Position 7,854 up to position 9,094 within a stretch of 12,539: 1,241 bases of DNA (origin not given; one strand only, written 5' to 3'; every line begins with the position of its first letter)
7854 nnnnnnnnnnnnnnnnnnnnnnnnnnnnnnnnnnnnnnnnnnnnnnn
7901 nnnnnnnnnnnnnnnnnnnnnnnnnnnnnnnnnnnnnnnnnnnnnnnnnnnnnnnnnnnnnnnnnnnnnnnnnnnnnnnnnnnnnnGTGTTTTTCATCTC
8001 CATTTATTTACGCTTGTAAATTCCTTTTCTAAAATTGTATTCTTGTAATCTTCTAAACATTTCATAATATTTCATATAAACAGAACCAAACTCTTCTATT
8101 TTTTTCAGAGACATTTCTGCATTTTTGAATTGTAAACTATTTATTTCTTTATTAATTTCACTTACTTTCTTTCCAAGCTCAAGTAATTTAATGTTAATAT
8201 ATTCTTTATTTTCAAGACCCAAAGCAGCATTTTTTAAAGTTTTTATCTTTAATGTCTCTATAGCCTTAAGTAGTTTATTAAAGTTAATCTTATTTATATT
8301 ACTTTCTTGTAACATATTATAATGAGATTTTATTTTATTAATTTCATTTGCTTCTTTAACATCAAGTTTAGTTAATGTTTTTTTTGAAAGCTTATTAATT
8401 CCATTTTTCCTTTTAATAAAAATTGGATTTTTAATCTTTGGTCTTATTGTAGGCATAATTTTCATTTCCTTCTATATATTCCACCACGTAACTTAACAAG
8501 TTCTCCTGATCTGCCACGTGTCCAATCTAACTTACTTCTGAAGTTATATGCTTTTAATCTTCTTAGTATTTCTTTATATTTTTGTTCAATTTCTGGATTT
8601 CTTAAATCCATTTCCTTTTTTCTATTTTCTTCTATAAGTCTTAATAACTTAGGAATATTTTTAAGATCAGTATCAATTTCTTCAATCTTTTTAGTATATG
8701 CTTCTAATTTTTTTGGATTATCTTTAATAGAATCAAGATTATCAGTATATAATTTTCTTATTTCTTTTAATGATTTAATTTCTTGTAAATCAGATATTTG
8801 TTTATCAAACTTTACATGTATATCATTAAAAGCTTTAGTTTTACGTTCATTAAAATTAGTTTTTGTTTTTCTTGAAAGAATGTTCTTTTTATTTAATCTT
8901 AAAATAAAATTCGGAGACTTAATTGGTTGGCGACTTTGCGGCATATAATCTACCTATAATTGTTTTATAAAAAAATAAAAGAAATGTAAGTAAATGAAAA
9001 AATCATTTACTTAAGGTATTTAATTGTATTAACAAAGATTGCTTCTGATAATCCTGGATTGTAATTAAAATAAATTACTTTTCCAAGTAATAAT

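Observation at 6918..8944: Four-gene tandem array of an unrecognised lysine-rich coiled-coil family with conserved termini and a hypervariable centre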

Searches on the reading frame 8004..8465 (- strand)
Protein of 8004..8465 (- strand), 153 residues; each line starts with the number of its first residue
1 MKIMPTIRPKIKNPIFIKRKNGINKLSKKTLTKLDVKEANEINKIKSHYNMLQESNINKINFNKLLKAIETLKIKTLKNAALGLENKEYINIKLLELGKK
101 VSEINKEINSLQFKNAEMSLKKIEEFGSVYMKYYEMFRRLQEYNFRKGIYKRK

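Call 3: search_protein_families(library=pfam, proteins=[window:8004-8465:-], max_evalue=1)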
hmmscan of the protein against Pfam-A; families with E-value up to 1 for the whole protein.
window:8004-8465:- (153 aa): 3 families
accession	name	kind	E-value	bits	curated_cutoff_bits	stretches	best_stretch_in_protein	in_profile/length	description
PF08564.16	CDC37_C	-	0.099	13.2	22.1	0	99-127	33-61/100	Cdc37 C terminal domain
PF22694.1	CtpB_N-like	-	0.11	13.3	27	1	28-67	26-63/85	Activating protease CtpB N-terminal domain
PF12174.13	RST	-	0.25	11.7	22.7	1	40-69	23-52/67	RCD1-SRO-TAF4 (RST) plant domain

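Call 7: search_protein_families(library=ncbifam, proteins=[window:8004-8465:-], max_evalue=1)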
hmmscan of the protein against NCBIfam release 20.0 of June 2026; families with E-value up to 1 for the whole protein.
window:8004-8465:- (153 aa): 3 families
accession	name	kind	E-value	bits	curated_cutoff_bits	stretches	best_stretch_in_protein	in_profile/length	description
NF007681.0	PRK10356.1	equivalog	0.0072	15.5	193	1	3-71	84-148/274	protein bax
NF052372.1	HP0838_fam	equivalog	0.034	13.9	200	1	47-115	22-89/170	HP0838 family lipoprotein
NF047367.1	redox_TF_RrpA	exception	0.4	11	185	0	58-93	31-66/101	MarR family transcription factor RrpA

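Call 18: search_protein_families(library=phrogs, proteins=[window:8004-8465:-], max_evalue=0.1)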
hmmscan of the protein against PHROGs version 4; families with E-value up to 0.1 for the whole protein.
window:8004-8465:- (153 aa): 0 families

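Call 68: search_protein_families(library=padloc, proteins=[window:8004-8465:-], max_evalue=0.1)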
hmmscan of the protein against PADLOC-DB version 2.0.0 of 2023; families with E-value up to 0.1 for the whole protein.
window:8004-8465:- (153 aa): 0 families

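Call 75: search_dna_similar(query=window:8007-8456:-, collection=plasmids, mode=protein, max_evalue=0.01, max_rows=10)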
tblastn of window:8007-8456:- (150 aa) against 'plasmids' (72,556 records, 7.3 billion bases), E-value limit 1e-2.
No match.

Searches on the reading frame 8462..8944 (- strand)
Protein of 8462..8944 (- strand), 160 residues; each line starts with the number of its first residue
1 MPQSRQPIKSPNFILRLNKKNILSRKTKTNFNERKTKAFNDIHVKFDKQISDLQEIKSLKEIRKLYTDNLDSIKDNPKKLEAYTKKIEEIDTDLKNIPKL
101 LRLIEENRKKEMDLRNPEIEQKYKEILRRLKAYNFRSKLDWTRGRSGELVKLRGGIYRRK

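Call 3: search_protein_families(library=pfam, proteins=[window:8462-8944:-], max_evalue=1)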
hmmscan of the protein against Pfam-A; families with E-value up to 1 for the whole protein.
window:8462-8944:- (160 aa): 6 families
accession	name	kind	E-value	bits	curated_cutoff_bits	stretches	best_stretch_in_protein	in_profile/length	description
PF10046.14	BLOC1_2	-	0.037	14.8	33.4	1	29-95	26-92/96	Biogenesis of lysosome-related organelles complex-1 subunit 2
PF05531.17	NPV_P10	-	0.044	14.7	29.8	1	68-102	32-66/75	Nucleopolyhedrovirus P10 protein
PF07380.17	Pneumo_M2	-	0.071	13.7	27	1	8-63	22-79/89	Pneumovirus M2 protein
PF20503.3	DUF6730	-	0.37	12.2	27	1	58-127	3-70/82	Family of unknown function (DUF6730)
PF13596.12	PAS_10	-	0.41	11.8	22.1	0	29-74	22-67/106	PAS domain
PF17231.7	DUF5305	-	0.53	10.1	29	1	26-71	140-184/217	Family of unknown function (DUF5305)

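Call 6: find_homologous_proteins(query=A1, max_evalue=0.01)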
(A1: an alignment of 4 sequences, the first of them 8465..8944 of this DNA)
Query A1 (4 sequences) (160 aa, profile of the alignment): 14 proteins with E <= 0.01 among 6179 candidates.
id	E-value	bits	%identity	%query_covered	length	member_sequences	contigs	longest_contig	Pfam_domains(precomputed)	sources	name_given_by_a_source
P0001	2.9e-55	205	59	21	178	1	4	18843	-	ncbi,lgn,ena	ncbi:MAG: hypothetical protein WCF78_02140 [archaeon]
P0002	4.0e-49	185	30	100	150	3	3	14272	-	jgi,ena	-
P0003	2.1e-48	183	40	27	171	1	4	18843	-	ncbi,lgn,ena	ncbi:MAG: hypothetical protein WCF78_02135 [archaeon]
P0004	2.2e-47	179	100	100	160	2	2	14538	-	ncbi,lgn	ncbi:MAG: hypothetical protein WCF78_02150 [archaeon]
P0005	2.6e-45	173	33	100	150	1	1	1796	-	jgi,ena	-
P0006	1.6e-44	170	56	21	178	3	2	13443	-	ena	-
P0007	1.2e-43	167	32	100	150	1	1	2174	-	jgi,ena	-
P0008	9.1e-40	155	31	100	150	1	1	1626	-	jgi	jgi:hypothetical protein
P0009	2.4e-39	153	89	100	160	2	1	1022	-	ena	-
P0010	6.2e-37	145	48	26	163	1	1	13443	-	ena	-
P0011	4.9e-28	117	76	93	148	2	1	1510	-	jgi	-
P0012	2.9e-18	85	90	48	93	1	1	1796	-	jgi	-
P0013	6.3e-7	48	33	80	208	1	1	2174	-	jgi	-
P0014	9.1e-6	44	60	13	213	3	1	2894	-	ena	-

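Call 7: search_protein_families(library=ncbifam, proteins=[window:8462-8944:-], max_evalue=1)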
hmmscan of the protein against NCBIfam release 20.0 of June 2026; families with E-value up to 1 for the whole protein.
window:8462-8944:- (160 aa): 10 families
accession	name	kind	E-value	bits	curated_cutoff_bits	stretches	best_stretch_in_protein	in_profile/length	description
TIGR00606.1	rad50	subfamily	0.0015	16.3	453.75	1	27-133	207-309/1311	DNA repair protein Rad50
TIGR00020.2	prfB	exception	0.0016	17.5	370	1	43-153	14-123/353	peptide chain release factor 2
NF045487.1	ASRP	equivalog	0.0084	14.8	300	1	54-133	125-202/593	archaea-specific SMC-related protein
NF047516.1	LA_3659_fam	equivalog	0.01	15.5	36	1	35-124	45-170/221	LA_3659 family protein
NF047514.1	SpiroCoCo_N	equivalog_domain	0.01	15.5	75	1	35-124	45-170/221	SpiroCoCo family coiled-coil protein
NF045780.1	TrlF_fam_ATP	equivalog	0.035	12.8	350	1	21-131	588-700/944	TrlF family AAA-like ATPase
NF043079.1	MMSYN1_0167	equivalog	0.29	9.8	740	1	21-138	140-256/561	oligopeptide ABC transporter ATP-binding protein OppD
NF049873.2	cytotoxin_MakE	exception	0.33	9.9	360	1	32-127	86-180/352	alpha-pore-forming cytotoxin subunit MakE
NF038305.1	HpsJ_fam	subfamily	0.35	10.7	60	1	59-131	99-171/234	HpsJ family protein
NF043073.1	MMSYN1_0195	equivalog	0.84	7.7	1250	1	18-135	351-467/1021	spermidine/putrescine ABC transporter permease/substrate-binding protein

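Call 9: find_encoding_contigs(protein=P0006, flank=10000, max_places=4)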
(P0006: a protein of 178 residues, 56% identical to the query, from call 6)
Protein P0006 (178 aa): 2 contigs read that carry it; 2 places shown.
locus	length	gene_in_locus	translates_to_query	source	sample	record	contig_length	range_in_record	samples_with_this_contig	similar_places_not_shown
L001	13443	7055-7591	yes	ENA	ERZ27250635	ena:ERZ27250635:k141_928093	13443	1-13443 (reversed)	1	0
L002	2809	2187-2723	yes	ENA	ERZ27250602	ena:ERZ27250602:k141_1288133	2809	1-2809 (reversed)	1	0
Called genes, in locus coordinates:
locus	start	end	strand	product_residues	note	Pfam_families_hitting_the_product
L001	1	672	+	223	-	?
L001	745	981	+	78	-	PF01423:LSM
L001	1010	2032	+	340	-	-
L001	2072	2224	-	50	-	-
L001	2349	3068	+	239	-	-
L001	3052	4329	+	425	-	PF03952:Enolase_N, PF00113:Enolase_C, PF13378:MR_MLE_C (faint)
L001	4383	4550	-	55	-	-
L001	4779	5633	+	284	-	-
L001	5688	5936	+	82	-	-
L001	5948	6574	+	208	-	-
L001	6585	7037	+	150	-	-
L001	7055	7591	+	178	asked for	-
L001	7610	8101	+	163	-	-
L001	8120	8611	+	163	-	-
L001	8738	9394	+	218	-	PF00687:Ribosomal_L1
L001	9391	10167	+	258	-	PF00466:Ribosomal_L10, PF17777:RL10P_insert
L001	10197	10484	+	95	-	PF00428:Ribosomal_60s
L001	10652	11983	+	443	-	-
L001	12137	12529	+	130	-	-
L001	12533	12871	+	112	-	PF05635:23S_rRNA_IVP, PF22296:bAvd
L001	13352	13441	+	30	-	?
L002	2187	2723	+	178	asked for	-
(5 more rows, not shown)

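Call 10: find_encoding_contigs(protein=P0014, flank=10000, max_places=4)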
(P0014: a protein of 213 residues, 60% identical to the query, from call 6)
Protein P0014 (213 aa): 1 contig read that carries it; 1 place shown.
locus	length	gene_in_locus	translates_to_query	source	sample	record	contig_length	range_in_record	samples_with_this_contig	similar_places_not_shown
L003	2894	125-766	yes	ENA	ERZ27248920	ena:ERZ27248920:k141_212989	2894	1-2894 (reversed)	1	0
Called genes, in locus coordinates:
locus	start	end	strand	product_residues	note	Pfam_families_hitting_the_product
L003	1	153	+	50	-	?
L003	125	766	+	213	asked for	-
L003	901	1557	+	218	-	PF00687:Ribosomal_L1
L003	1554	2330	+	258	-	PF00466:Ribosomal_L10, PF17777:RL10P_insert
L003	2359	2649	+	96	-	PF00428:Ribosomal_60s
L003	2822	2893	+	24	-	?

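Call 11: find_encoding_contigs(protein=P0013, flank=10000, max_places=4)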
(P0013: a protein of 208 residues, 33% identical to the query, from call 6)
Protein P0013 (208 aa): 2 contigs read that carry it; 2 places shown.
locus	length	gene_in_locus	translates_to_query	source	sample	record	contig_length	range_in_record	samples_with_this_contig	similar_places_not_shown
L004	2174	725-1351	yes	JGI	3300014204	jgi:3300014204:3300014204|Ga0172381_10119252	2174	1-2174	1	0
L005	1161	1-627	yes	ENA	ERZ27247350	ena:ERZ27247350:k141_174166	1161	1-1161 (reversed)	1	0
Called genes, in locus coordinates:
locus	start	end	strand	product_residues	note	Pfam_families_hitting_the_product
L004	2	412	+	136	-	?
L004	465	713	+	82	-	-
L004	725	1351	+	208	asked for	-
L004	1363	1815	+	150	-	-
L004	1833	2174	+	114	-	?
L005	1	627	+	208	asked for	?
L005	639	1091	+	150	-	-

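Call 18: search_protein_families(library=phrogs, proteins=[window:8462-8944:-, P0013], max_evalue=0.1)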
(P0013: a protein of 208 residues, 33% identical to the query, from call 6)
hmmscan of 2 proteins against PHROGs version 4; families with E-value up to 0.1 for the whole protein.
window:8462-8944:- (160 aa): 2 families
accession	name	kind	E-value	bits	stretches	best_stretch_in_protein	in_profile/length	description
phrog_8942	-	unknown function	0.0016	18.7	1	18-153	31-159/370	-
phrog_15808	-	unknown function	0.048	14.7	0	26-96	64-114/142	-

P0013 (208 aa): 0 families

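Call 20: search_protein_families(library=pfam, proteins=[L001:5688-5936:+], max_evalue=0.01)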
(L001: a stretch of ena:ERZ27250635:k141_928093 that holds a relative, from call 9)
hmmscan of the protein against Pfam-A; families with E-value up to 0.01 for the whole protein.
L001:5688-5936:+ (82 aa): 0 families

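Call 48: predict_structure(alignment_id=A4)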
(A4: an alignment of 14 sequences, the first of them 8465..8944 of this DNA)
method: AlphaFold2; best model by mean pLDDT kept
length: 160 residues; sequences in the alignment: 14
mean_pLDDT: 70.4   pTM: 0.43
mean pLDDT of the five models: 70.4, 69.8, 68.8, 65.4, 62.3
residues with pLDDT >= 90: 0; 70-90: 83; 50-70: 61; < 50: 16
segments of 3 or more residues with pLDDT < 50: 1-7, 144-149
pLDDT, mean of each block of 10 residues (from residue 1): 47 69 64 61 75 80 86 85 88 83 79 67 71 67 46 58
secondary structure, 60 per line:
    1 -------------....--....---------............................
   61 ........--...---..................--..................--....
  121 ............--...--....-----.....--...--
elements in order: E14-17 E20-23 H33-68 H77-94 H97-114 H117-132 E135-137 E140-143 E149-153 E156-158
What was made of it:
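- P1 has the same plan plus C-terminal strands (call 48).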

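Call 51: fold_search(model_id=the predicted structure, library=pdb)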
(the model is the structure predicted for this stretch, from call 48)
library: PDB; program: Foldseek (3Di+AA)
matches with E <= 10: 395; with E <= 0.001: 0
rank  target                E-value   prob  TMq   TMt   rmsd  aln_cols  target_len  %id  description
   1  5dac_A                2.3e-01  0.72  0.34  0.16   7.1       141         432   16  ATP-gamma-S bound Rad50 from Chaetomium thermophilum in complex with DNA (released 2016-03-02)
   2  5da9_A                2.6e-01  0.75  0.36  0.16   8.7       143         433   17  ATP-gamma-S bound Rad50 from Chaetomium thermophilum in complex with the Rad50-binding domain of Mre11 (released 2016-03-02)
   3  5xns_A                4.4e-01  0.60  0.35  0.16   9.4       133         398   14  Crystal structure of the Smc head domain with an extended coiled coil bound to the C-terminal domain of ScpA derived f (released 2017-08-02)
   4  8jxh_D                7.7e-01  0.85  0.42  0.59   3.9        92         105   13  rat megalin RAP complex wingA (released 2024-06-19)
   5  3mxz                  8.1e-01  0.69  0.36  0.50   9.5       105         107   15  Crystal Structure of tubulin folding cofactor A from Arabidopsis thaliana (released 2010-09-01)
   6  9s9k_A                8.6e-01  0.75  0.39  0.36  13.7       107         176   19  S. islandicus CdvB (semi open) (released 2026-01-28)
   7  9q9i_A                8.6e-01  0.41  0.36  0.15   9.8       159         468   12  Cryo-EM structure of human Mre11-Rad50-Nbs1 complex bound to DNA (released 2025-10-01)
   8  4wwf_A                9.2e-01  0.33  0.27  0.36  11.3       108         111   20  High-resolution structure of two Ni-bound forms of the M123C mutant of C. metallidurans CnrXs (released 2015-02-11)
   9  5dac_B                9.2e-01  0.14  0.26  0.12  10.0       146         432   17  ATP-gamma-S bound Rad50 from Chaetomium thermophilum in complex with DNA (released 2016-03-02)
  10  8ffy_B                9.8e-01  0.85  0.39  0.16   3.8        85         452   16  Cryo-electron microscopy structure of human mt-SerRS in complex with mt-tRNA(UGA-TL) (released 2023-08-23)
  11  2y3b                  9.8e-01  0.35  0.27  0.36  11.4       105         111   21  Co-bound form of Cupriavidus metallidurans CH34 CnrXs (released 2011-03-30)
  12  6x94                  1.0e+00  0.72  0.35  0.15   6.1       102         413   16  An orthogonal seryl-tRNA synthetase/tRNA pair for noncanonical amino acid mutagenesis in Escherichia coli (released 2020-11-04)
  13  3epv_A                1.0e+00  0.25  0.27  0.37   9.9       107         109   19  X-ray Structure of the Metal-sensor CnrX in both the Apo- and Copper-bound Forms (released 2008-11-25)
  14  6ox7_C                1.0e+00  0.23  0.22  0.27   9.1        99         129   13  The complex of 1918 NS1-ED and the iSH2 domain of the human p85beta subunit of PI3K (released 2020-04-22)
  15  8t8f_E                1.0e+00  0.14  0.28  0.16   9.6       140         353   17  Smc5/6 8mer (released 2023-11-15)
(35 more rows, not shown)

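Call 68: search_protein_families(library=padloc, proteins=[window:8462-8944:-, P0013, L001:5688-5936:+], max_evalue=0.1)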
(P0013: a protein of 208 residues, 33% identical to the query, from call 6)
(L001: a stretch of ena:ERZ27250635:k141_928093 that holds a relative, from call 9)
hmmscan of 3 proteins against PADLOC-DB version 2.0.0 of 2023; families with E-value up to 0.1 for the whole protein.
window:8462-8944:- (160 aa): 4 families
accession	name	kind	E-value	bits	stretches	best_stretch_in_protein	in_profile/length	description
PDLC04391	PDC-M07A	-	0.02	11.9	1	20-113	135-233/412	-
PDLC00504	JetC1|JetC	-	0.027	10.5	1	19-132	637-750/1144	DUF3584 domain; MukB-like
PDLC04236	PDC-M01A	-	0.03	11.4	1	41-130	144-229/388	-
PDLC00006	DruC1|DruC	-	0.03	10.8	1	45-136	235-322/626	Unknown function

P0013 (208 aa): 0 families

L001:5688-5936:+ (82 aa): 0 families
